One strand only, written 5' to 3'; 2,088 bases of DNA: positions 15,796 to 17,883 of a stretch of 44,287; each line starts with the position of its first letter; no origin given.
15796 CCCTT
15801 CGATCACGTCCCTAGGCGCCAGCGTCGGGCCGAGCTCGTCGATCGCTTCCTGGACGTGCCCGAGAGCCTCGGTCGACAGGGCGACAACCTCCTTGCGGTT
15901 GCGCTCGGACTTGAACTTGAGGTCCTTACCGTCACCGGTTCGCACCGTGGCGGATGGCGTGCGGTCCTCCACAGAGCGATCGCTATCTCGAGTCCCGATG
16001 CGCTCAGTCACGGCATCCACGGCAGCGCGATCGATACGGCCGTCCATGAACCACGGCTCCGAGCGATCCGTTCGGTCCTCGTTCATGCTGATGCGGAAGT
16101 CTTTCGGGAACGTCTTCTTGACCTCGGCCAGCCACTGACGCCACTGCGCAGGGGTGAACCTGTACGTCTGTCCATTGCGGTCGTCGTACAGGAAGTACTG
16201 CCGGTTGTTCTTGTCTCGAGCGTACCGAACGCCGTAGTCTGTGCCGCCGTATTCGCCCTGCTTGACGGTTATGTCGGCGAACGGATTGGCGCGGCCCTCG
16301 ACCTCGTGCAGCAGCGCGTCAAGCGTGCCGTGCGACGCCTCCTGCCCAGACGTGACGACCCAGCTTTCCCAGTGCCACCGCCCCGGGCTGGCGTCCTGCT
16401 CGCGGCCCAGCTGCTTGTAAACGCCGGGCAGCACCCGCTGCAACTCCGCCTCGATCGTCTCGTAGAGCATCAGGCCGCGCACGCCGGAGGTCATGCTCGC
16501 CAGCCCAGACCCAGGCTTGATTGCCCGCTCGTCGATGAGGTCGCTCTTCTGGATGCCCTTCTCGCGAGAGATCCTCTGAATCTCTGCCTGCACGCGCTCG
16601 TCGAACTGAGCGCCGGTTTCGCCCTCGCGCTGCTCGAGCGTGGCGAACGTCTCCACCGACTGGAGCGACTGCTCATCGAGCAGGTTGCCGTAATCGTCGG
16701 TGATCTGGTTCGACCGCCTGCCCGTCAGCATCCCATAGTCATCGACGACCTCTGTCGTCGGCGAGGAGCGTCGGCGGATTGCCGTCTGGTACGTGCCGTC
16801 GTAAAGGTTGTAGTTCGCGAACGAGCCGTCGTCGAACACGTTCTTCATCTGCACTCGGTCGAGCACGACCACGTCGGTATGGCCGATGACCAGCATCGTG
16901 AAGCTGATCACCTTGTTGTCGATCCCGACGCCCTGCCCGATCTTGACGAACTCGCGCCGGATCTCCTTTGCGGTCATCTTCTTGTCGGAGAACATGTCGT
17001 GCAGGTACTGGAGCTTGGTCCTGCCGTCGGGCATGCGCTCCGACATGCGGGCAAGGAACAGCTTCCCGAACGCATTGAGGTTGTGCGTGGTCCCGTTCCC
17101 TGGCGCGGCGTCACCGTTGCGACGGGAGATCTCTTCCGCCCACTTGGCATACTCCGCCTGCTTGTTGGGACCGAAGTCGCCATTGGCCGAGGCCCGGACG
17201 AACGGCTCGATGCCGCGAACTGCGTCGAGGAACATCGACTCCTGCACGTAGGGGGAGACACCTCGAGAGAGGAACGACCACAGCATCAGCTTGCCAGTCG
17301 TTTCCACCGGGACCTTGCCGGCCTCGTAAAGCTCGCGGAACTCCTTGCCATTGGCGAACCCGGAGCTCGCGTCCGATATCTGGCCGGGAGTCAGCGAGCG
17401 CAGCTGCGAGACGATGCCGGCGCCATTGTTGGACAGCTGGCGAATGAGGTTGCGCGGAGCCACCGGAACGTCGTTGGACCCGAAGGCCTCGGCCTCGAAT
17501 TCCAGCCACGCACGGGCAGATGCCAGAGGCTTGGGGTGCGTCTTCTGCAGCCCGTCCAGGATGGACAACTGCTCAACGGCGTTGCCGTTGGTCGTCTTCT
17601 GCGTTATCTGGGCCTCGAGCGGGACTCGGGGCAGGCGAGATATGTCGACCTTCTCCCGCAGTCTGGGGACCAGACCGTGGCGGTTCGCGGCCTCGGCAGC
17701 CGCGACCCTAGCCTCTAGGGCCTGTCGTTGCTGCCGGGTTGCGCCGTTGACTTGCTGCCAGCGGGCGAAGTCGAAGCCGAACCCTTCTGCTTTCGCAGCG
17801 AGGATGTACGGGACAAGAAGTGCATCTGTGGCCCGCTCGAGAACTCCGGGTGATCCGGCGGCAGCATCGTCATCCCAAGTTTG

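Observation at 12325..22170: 9.8-kb ORF (3,281 codons, about 22% of the genome) in the ejection-protein slot: a polyvalent-type mega-protein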

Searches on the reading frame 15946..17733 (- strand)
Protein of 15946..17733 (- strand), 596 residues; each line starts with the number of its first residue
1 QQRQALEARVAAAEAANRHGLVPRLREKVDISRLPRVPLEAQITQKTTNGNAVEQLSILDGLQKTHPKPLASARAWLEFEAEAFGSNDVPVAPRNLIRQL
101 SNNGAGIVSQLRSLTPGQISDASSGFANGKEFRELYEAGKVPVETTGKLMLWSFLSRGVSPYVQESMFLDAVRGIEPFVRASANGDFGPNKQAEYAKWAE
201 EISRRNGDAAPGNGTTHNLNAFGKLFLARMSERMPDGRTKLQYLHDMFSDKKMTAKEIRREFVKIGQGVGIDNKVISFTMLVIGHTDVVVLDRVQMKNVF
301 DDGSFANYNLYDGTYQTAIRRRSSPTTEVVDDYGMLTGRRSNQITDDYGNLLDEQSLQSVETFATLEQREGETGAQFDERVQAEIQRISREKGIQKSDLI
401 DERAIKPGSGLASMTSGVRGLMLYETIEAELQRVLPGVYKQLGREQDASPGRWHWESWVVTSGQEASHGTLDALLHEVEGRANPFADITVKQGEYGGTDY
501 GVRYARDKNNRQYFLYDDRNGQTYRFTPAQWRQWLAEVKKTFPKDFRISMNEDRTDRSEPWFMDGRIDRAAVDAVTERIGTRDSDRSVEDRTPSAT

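Call 36: search_solved_structures(query=A1, max_evalue=10, show_alignments=3)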
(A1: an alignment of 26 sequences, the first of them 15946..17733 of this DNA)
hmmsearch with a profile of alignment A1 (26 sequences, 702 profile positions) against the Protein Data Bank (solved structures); distinct sequences matched with E-value up to 10: 4.
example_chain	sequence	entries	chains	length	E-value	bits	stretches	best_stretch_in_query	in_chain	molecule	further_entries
8dy7_F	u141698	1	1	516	0.53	12.5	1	63-220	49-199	RNA polymerase sigma factor SigA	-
8dy9_F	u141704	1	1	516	0.54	12.5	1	63-220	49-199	RNA polymerase sigma factor SigA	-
2nnn_A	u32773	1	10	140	2.2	10.5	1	231-323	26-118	Probable transcriptional regulator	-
9kpz_H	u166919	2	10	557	8.4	8.5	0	8-205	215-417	Ubiquitin-like protein SMT3,Tol-Pal system protein TolA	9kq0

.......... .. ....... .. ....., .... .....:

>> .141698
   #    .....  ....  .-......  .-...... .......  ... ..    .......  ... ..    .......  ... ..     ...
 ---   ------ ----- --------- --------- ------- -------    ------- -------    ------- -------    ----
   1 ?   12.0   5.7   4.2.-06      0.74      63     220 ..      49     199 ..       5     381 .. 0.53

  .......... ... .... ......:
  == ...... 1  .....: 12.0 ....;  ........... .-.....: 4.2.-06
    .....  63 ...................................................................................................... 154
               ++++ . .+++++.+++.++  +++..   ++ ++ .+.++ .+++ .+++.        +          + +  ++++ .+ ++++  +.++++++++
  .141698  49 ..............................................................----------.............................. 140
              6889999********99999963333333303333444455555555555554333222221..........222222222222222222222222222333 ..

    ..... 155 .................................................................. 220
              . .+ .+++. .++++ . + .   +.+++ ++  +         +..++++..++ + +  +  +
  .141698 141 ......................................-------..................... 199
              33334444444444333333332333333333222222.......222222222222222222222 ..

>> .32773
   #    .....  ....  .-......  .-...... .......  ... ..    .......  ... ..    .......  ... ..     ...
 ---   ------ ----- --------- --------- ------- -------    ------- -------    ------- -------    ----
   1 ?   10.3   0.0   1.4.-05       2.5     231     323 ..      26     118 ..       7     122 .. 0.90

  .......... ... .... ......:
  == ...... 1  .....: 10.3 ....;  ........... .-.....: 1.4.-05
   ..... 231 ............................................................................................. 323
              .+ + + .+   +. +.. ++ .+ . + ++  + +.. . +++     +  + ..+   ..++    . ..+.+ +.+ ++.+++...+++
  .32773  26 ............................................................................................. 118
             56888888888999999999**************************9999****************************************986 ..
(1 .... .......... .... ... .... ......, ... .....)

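Call 51: predict_structure(alignment_id=A1)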
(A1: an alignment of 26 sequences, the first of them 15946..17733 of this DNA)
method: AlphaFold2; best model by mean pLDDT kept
length: 596 residues; sequences in the alignment: 26
mean_pLDDT: 88.1   pTM: 0.88
mean pLDDT of the five models: 88.1, 86.6, 86.0, 85.9, 84.5
residues with pLDDT >= 90: 417; 70-90: 107; 50-70: 32; < 50: 40
segments of 3 or more residues with pLDDT < 50: 329-352, 550-555, 587-596
pLDDT, mean of each block of 10 residues (from residue 1): 71 68 91 73 87 95 96 96 92 97 95 94 95 98 98 95 96 97 98 97 87 94 97 98 98 97 94 96 97 94 86 89 65 43 44 57 86 88 95 94 86 92 97 98 98 96 91 96 93 90 93 94 95 95 79 56 90 97 67 40
secondary structure, 60 per line:
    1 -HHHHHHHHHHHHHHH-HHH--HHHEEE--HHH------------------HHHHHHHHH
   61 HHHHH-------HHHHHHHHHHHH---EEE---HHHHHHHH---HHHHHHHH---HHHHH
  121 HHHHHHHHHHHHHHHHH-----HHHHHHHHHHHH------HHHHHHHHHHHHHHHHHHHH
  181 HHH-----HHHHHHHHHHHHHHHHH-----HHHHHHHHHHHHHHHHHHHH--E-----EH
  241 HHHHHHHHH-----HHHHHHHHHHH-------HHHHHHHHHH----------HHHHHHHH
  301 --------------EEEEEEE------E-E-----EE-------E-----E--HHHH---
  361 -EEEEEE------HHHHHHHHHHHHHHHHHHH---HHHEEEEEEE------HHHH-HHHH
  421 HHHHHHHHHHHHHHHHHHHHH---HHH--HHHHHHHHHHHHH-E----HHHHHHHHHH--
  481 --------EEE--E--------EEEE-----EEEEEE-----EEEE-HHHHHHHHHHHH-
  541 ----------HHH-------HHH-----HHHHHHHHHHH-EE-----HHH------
elements in order: H2-16 E26-28 H52-65 H73-84 E88-90 H94-101 H105-112 H116-137 H143-154 H161-183 H189-205 H211-230 H240-249 H255-265 H273-282 H293-300 E315-321 H354-357 E362-367 H374-392 E399-405 H412-415 H417-441 H450-462 H469-478 E489-491 E503-506 E512-517 E523-526 H528-539 H569-579

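Call 55: fold_search(model_id=the predicted structure, library=pdb)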
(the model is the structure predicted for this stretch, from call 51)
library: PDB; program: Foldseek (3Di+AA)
matches with E <= 10: 60; with E <= 0.001: 0
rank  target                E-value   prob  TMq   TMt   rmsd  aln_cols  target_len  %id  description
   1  9kbe                  7.0e-01  0.04  0.10  0.09  23.7       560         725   10  Crystal structure of mycolic acid transporter MmpL3 from Mycobacterium smegmatis complexed with indolcarboxamide (released 2025-11-05)
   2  8a5c                  1.5e+00  0.21  0.15  0.31  10.3       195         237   17  Crystal structure of Deinococcus radiodurans Endonuclease III-1 Y100L variant (released 2022-08-03)
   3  9nf7_A                1.8e+00  0.02  0.07  0.07  26.9       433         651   11  cryo-EM structure of Serendipita indica sulfate transporter SiSulT in sulphate bound state (released 2026-03-11)
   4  9gbt_A                1.9e+00  0.08  0.10  0.21  14.5       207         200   14  De novo designed retro-aldolase 13 (RAD13) (released 2025-08-13)
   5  2cfm                  2.4e+00  0.01  0.07  0.07  17.5       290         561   14  ATP-DEPENDENT DNA LIGASE FROM PYROCOCCUS FURIOSUS (released 2006-07-12)
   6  6rko_B                2.9e+00  0.02  0.10  0.13  23.2       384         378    7  Cryo-EM structure of the E. coli cytochrome bd-I oxidase at 2.68 A resolution (released 2019-10-16)
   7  8hg7_A                3.0e+00  0.01  0.08  0.08  24.2       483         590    9  Structure of human SGLT2-MAP17 complex with Sotagliflozin (released 2023-11-15)
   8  6v2j                  3.1e+00  0.01  0.08  0.10  26.1       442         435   10  Crystal structure of ClC-ec1 triple mutant (E113Q, E148Q, E203Q) (released 2020-05-20)
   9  8qae_A                3.3e+00  0.04  0.09  0.17  14.1       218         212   11  X-ray crystal structure of a de novo designed single-chain antiparallel 6-helix alpha-helical barrel, sc-apCC-6-SLLA (released 2024-07-03)
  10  9bag_B                3.3e+00  0.02  0.08  0.09  18.0       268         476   12  Crystal structure of Oryza sativa ketol-acid reductoisomerase in complex with Mg2+, and JK-5-114 (released 2025-04-09)
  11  2fec_A                3.3e+00  0.01  0.09  0.11  24.9       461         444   12  Structure of the E203Q mutant of the Cl-/H+ exchanger CLC-ec1 from E.Coli (released 2006-01-03)
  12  9gi0_B                3.4e+00  0.02  0.11  0.10  23.2       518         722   10  Truncated MmpL4 in detergent (released 2025-02-19)
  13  2r9h_A                3.8e+00  0.02  0.09  0.12  25.6       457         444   10  Crystal Structure of Q207C Mutant of CLC-ec1 in complex with Fab (released 2007-11-20)
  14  9drl_B                4.1e+00  0.02  0.10  0.14  26.6       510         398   12  Cryo-EM structure of the T33-549 tetrahedral cage (released 2025-08-06)
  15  7p5c_A                4.1e+00  0.01  0.08  0.11  28.6       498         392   11  Cryo-EM structure of human TTYH3 in Ca2+ and GDN (released 2021-08-11)
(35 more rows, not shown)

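Call 92: find_related_loci(query=A1, collection=viral_contigs, flank=10000)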
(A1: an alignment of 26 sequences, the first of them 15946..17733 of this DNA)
Query A1 (596 aa) in viral_contigs; peptide patterns used: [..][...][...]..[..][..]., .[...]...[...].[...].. (x = any residue, [..] = any of these).
385 stretches matched a pattern; 357 encode a relative of the query (tblastn E <= 1e-3); the best 80 are kept; 80 distinct loci.
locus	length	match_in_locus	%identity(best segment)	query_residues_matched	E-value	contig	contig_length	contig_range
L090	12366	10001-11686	55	6-592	0e+0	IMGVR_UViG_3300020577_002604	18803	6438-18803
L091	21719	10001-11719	55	6-595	0e+0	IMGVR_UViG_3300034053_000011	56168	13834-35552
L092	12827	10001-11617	45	2-580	2e-160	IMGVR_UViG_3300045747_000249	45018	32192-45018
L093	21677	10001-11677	46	1-580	4e-162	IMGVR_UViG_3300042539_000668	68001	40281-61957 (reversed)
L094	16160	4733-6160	41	1-549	5e-120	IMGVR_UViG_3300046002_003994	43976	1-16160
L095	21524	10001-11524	37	41-585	4e-105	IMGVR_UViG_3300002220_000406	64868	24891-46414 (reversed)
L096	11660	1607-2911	38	43-530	8e-102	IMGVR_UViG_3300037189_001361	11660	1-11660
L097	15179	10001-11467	37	16-581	7e-101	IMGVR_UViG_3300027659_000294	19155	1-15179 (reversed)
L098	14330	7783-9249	37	16-581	6e-101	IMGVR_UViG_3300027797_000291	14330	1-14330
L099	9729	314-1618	38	43-530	4e-100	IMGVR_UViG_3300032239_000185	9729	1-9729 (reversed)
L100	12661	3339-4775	36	43-575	9e-99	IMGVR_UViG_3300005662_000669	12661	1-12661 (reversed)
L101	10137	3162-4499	36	43-540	7e-98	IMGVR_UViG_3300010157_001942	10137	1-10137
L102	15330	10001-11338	36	43-540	7e-98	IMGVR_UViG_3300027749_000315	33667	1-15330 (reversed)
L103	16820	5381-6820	37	47-575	1e-96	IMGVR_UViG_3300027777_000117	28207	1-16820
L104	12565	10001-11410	52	15-578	1e-91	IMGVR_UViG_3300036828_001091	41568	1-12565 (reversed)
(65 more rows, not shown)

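Call 96: fold_search(model_id=the predicted structure, library=viral)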
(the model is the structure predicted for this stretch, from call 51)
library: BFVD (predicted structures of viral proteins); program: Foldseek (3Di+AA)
matches with E <= 10: 109; with E <= 0.001: 2
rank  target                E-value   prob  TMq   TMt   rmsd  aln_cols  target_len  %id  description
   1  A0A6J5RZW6            1.2e-37  1.00  0.74  0.36   3.7       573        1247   36  Uncharacterized protein [uncultured Caudovirales phage]
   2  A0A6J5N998            1.0e-30  1.00  0.74  0.59   4.9       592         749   28  Uncharacterized protein [uncultured Caudovirales phage]
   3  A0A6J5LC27            4.4e-02  1.00  0.31  0.23   6.2       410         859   10  Uncharacterized protein [uncultured Caudovirales phage]
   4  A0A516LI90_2          9.0e-02  0.07  0.09  0.05  22.8       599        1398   10  (no name in the UniProt tables at hand)
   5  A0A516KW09            3.6e-01  0.05  0.10  0.07  27.6       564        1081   12  (no name in the UniProt tables at hand)
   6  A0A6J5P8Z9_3          4.1e-01  0.38  0.25  0.12  19.7       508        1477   11  ART-PolyVal-like domain-containing protein [uncultured Caudovirales phage]
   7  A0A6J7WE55            4.7e-01  0.89  0.28  0.38   9.0       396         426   10  Uncharacterized protein [uncultured Caudovirales phage]
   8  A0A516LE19            5.1e-01  0.04  0.08  0.05  29.7       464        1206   11  (no name in the UniProt tables at hand)
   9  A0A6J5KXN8            5.3e-01  0.04  0.09  0.07  24.6       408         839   12  Uncharacterized protein [uncultured Caudovirales phage]
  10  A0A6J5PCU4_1          5.8e-01  0.13  0.18  0.09  18.8       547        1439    9  Uncharacterized protein (Fragment) [uncultured Caudovirales phage]
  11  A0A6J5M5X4            7.0e-01  0.28  0.23  0.21  18.1       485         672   11  Uncharacterized protein [uncultured Caudovirales phage]
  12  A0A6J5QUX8            8.7e-01  0.18  0.22  0.17  17.9       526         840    9  Uncharacterized protein [uncultured Caudovirales phage]
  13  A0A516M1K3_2          1.2e+00  0.04  0.11  0.09  23.1       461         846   10  (no name in the UniProt tables at hand)
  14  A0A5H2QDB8            1.6e+00  0.02  0.07  0.10  22.7       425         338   10  (no name in the UniProt tables at hand)
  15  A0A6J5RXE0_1          1.7e+00  0.04  0.13  0.07  30.3       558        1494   12  Uncharacterized protein [uncultured Caudovirales phage]
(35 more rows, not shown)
